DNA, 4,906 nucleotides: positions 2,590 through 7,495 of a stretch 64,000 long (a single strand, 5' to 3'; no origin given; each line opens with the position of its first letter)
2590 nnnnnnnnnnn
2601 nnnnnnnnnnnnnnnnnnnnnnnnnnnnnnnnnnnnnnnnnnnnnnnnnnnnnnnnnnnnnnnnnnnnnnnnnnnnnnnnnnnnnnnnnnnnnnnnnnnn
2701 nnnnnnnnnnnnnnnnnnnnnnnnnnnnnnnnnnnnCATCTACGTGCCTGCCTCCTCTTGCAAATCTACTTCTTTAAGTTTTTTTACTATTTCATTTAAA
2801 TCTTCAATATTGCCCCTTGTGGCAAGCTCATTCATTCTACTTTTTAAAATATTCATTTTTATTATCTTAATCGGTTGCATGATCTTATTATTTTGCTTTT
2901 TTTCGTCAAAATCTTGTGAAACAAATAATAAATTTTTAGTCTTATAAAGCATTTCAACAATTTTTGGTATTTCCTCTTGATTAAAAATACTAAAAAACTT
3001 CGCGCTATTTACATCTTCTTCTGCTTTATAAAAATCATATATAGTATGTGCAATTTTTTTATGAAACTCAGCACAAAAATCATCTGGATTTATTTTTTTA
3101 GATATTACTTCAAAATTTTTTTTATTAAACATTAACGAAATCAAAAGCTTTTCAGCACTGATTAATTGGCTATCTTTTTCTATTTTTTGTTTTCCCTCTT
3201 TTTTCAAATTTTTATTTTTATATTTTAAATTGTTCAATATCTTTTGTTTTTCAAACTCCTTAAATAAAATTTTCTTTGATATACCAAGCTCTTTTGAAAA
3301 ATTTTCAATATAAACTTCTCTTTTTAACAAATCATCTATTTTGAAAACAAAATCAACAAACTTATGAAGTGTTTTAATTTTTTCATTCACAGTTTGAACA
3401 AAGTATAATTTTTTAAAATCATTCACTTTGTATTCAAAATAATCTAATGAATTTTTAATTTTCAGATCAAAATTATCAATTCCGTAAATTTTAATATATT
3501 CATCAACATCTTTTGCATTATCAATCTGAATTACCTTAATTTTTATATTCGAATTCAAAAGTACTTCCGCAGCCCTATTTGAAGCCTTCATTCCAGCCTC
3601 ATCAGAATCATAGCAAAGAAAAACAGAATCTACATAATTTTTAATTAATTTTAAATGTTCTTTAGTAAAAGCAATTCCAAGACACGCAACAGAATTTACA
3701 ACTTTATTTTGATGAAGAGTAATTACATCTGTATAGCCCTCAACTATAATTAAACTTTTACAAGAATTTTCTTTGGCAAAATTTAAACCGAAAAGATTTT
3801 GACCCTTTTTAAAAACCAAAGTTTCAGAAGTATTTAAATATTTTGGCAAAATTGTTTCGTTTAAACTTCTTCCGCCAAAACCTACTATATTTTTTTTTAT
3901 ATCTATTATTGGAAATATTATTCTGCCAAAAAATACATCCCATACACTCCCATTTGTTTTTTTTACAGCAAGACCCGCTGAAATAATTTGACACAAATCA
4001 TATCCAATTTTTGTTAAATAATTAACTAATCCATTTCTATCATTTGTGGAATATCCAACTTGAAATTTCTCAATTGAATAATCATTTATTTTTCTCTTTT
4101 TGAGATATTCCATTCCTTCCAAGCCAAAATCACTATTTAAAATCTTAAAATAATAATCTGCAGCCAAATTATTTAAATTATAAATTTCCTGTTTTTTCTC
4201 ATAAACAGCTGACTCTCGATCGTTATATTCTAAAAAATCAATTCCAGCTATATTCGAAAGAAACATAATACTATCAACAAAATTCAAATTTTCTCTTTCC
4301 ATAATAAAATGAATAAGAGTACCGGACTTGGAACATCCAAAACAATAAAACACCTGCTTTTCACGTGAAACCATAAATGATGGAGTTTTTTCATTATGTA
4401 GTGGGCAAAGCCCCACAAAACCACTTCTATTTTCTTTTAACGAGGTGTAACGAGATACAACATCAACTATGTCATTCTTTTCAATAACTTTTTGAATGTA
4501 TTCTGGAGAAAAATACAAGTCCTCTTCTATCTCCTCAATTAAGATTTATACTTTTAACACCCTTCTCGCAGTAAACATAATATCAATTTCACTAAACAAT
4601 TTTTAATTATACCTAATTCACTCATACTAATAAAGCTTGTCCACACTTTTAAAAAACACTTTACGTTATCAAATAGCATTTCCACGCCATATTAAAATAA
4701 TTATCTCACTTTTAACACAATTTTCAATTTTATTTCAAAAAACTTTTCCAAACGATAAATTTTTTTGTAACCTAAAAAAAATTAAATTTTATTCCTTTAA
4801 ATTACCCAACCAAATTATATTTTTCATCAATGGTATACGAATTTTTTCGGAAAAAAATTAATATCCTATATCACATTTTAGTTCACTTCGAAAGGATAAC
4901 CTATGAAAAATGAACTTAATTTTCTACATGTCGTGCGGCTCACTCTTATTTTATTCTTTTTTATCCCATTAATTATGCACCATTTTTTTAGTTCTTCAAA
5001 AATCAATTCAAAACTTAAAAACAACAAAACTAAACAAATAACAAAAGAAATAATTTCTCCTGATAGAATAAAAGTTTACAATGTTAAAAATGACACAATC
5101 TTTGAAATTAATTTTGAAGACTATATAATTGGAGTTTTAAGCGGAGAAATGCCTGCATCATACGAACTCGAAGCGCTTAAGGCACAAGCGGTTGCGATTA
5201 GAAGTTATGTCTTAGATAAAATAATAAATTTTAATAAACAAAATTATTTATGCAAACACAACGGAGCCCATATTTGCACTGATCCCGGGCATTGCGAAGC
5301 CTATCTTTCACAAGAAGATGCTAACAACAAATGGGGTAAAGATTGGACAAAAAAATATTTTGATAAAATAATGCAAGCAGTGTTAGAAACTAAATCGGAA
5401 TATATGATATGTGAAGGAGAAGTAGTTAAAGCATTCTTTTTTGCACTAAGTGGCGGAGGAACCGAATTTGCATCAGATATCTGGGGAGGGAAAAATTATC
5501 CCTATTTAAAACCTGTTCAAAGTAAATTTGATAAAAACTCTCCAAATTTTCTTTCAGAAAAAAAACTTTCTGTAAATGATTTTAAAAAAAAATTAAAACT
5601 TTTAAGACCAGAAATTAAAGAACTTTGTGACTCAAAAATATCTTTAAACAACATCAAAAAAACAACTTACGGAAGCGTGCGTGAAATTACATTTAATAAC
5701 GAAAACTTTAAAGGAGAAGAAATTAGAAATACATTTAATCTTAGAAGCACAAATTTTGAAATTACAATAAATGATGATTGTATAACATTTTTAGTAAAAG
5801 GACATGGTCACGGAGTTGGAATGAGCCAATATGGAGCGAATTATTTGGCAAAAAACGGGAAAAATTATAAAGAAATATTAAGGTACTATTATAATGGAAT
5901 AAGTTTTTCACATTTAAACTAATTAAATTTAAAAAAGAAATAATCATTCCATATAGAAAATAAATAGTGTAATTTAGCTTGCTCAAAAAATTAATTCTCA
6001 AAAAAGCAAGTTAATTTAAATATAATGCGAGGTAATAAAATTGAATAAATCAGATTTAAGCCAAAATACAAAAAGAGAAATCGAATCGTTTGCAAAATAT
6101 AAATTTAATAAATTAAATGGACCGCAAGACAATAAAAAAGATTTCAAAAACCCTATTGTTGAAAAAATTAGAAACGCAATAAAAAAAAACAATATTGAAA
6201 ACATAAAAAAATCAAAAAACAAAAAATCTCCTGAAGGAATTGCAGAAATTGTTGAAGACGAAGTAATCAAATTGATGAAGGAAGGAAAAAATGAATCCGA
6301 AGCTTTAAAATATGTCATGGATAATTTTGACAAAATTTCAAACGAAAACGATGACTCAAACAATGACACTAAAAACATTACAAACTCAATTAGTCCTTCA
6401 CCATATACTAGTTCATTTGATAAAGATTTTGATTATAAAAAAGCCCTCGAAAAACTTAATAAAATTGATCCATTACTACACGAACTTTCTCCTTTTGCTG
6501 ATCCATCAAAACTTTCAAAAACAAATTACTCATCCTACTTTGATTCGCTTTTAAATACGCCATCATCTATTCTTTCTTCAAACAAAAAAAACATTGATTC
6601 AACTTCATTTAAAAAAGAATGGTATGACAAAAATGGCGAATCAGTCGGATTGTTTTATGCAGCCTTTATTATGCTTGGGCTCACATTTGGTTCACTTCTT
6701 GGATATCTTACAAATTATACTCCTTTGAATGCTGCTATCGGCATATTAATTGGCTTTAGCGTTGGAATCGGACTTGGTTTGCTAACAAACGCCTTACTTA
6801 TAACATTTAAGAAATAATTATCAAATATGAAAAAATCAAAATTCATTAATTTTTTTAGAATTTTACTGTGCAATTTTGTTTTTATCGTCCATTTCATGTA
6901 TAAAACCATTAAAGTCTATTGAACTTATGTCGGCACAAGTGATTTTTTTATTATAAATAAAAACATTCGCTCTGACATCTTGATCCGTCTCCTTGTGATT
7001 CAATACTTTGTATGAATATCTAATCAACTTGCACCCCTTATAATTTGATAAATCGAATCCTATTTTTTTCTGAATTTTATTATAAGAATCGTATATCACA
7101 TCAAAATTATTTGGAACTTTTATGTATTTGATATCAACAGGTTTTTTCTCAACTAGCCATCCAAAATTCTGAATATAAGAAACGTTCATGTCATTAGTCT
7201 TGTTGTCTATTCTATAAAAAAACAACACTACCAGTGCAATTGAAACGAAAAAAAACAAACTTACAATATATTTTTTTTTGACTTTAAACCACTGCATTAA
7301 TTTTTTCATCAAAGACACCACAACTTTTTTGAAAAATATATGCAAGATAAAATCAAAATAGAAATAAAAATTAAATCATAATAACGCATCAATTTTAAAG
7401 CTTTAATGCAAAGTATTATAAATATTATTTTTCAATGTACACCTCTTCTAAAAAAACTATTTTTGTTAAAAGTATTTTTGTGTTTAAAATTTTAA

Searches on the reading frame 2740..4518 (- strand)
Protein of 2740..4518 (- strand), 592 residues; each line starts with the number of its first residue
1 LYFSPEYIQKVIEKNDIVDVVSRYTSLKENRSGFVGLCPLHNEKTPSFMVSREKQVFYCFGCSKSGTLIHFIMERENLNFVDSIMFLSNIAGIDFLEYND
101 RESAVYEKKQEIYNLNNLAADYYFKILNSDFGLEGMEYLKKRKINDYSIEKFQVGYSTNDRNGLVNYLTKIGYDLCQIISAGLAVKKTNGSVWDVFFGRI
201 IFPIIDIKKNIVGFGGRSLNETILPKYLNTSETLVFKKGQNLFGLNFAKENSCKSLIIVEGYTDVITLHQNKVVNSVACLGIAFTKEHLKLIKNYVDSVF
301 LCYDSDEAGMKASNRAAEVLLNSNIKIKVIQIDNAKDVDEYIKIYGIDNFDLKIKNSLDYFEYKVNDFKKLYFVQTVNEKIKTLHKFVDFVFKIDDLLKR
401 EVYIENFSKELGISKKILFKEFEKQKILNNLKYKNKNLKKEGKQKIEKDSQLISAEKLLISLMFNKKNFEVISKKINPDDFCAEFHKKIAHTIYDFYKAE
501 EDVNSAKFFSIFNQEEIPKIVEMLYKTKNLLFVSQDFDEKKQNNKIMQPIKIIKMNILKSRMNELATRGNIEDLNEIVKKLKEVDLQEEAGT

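Call 27: search_protein_families(library=pfam, proteins=[window:2740-4518:-], max_evalue=0.0001)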
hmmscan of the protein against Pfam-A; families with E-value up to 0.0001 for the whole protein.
window:2740-4518:- (592 aa): 7 families
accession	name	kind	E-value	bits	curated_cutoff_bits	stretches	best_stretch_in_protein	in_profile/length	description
PF08275.17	DNAG_N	-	5.5e-37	127.1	26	1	122-248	1-127/128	DNA primase catalytic core, N-terminal domain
PF01807.25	Zn_ribbon_DnaG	-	3.3e-30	104.2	24.9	1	5-95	3-93/98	CHC2 zinc finger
PF13155.12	Toprim_2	-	3.6e-22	79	22.1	1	257-342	1-88/88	Toprim-like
PF13662.12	Toprim_4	-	1e-15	58.2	25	1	256-330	3-84/85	Toprim domain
PF01751.28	Toprim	-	9.5e-14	51.8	23.1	1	256-331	2-95/96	Toprim domain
PF13362.12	Toprim_3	-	3.1e-07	31.2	27.2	1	256-344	2-91/95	Toprim domain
PF00772.26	DnaB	-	7.1e-06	26.5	23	1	451-505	4-59/103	DnaB-like helicase N terminal domain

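Call 56: find_homologous_proteins(query=window:2740-4518:-, max_evalue=1e-20)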
Query window:2740-4518:- (592 aa): 5141 proteins with E <= 1e-20 among 8000 candidates; the best 120 are listed.
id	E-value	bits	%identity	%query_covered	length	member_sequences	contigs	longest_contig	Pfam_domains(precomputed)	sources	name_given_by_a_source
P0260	0.0e+0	1287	100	100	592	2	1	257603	PF08275.18,PF13155.13,PF01807.26,PF13662.13,PF00772.27,PF01751.29,PF13362.13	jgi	jgi:DNA primase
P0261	6.4e-131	456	42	99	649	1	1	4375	PF08275.18,PF13155.13,PF01807.26,PF13662.13,PF10410.15,PF01751.29,PF13362.13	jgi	jgi:DNA primase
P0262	5.6e-128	446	39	97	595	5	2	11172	PF08275.18,PF13155.13,PF01807.26,PF13662.13,PF10410.15,PF00772.27,PF01751.29,PF13362.13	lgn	-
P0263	5.6e-121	423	38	97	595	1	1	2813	PF08275.18,PF13155.13,PF01807.26,PF13662.13,PF10410.15,PF00772.27,PF01751.29,PF13362.13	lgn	-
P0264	9.1e-118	413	37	97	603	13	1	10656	PF08275.18,PF13155.13,PF01807.26,PF13662.13,PF10410.15,PF00772.27,PF01751.29,PF13362.13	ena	-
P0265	1.2e-117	412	38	99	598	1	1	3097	PF08275.18,PF13155.13,PF01807.26,PF13662.13,PF10410.15,PF01751.29,PF13362.13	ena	-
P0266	2.6e-117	411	38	96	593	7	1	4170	PF08275.18,PF13155.13,PF01807.26,PF13662.13,PF10410.15,PF01751.29,PF13362.13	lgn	-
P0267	5.9e-117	410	37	97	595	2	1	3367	PF08275.18,PF13155.13,PF01807.26,PF13662.13,PF10410.15,PF01751.29,PF13362.13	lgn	-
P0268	1.0e-115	406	38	98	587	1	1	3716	PF08275.18,PF13155.13,PF01807.26,PF13662.13,PF10410.15,PF01751.29,PF13362.13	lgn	-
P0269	1.2e-115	406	38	98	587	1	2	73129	PF08275.18,PF13155.13,PF01807.26,PF13662.13,PF10410.15,PF01751.29,PF13362.13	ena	-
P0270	1.3e-115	406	38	98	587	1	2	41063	PF08275.18,PF13155.13,PF01807.26,PF13662.13,PF10410.15,PF01751.29,PF13362.13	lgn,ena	-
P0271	2.8e-115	404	39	88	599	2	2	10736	PF08275.18,PF13155.13,PF01807.26,PF13662.13,PF10410.15,PF01751.29,PF13362.13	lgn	-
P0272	2.1e-114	402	37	97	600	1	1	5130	PF08275.18,PF13155.13,PF01807.26,PF13662.13,PF10410.15,PF01751.29,PF13362.13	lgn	-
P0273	3.5e-114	401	38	89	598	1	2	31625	PF08275.18,PF13155.13,PF01807.26,PF13662.13,PF10410.15,PF01751.29,PF13362.13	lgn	-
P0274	4.7e-114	400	38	89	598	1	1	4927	PF08275.18,PF13155.13,PF01807.26,PF13662.13,PF10410.15,PF01751.29,PF13362.13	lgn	-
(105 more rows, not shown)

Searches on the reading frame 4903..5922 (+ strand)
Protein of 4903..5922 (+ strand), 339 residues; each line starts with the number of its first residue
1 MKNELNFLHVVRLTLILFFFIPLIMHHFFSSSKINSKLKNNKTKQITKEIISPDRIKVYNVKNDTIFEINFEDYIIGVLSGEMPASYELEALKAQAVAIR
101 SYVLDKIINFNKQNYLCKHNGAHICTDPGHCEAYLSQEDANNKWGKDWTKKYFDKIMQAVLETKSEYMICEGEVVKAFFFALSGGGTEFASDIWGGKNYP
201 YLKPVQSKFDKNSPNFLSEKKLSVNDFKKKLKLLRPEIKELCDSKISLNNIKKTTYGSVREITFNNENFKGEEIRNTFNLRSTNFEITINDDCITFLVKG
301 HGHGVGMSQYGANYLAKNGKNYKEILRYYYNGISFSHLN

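Call 27: search_protein_families(library=pfam, proteins=[window:4903-5922:+], max_evalue=0.0001)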
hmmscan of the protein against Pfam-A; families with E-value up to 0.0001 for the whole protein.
window:4903-5922:+ (339 aa): 1 family
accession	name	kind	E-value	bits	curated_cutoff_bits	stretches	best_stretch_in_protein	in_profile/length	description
PF08486.15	SpoIID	-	3.6e-22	79.2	23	1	63-168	5-95/97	Stage II sporulation protein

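Call 87: search_protein_families(library=ncbifam, proteins=[window:4903-5922:+], max_evalue=0.00001)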
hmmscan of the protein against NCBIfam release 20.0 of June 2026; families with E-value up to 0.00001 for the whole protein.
window:4903-5922:+ (339 aa): 2 families
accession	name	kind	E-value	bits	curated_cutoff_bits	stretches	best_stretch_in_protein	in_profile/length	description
TIGR02870.1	spore_II_D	equivalog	2.2e-100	336.1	234.75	1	13-336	15-336/338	stage II sporulation protein D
TIGR02669.1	SpoIID_LytB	domain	3.1e-63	214.2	83.3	1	66-336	3-269/270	SpoIID/LytB domain-containing protein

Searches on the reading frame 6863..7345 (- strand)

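Call 27: search_protein_families(library=pfam, proteins=[window:6863-7345:-], max_evalue=0.0001)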
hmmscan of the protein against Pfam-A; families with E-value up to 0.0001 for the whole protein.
window:6863-7345:- (160 aa): 1 family
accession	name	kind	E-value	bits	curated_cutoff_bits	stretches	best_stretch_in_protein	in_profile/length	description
PF16112.10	DUF4830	-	9.1e-25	87.3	23.5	1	57-140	1-84/84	Domain of unknown function (DUF4830)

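Call 87: search_protein_families(library=ncbifam, proteins=[window:6863-7345:-], max_evalue=0.00001)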
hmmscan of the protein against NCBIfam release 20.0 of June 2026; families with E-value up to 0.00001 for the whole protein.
window:6863-7345:- (160 aa): 0 families
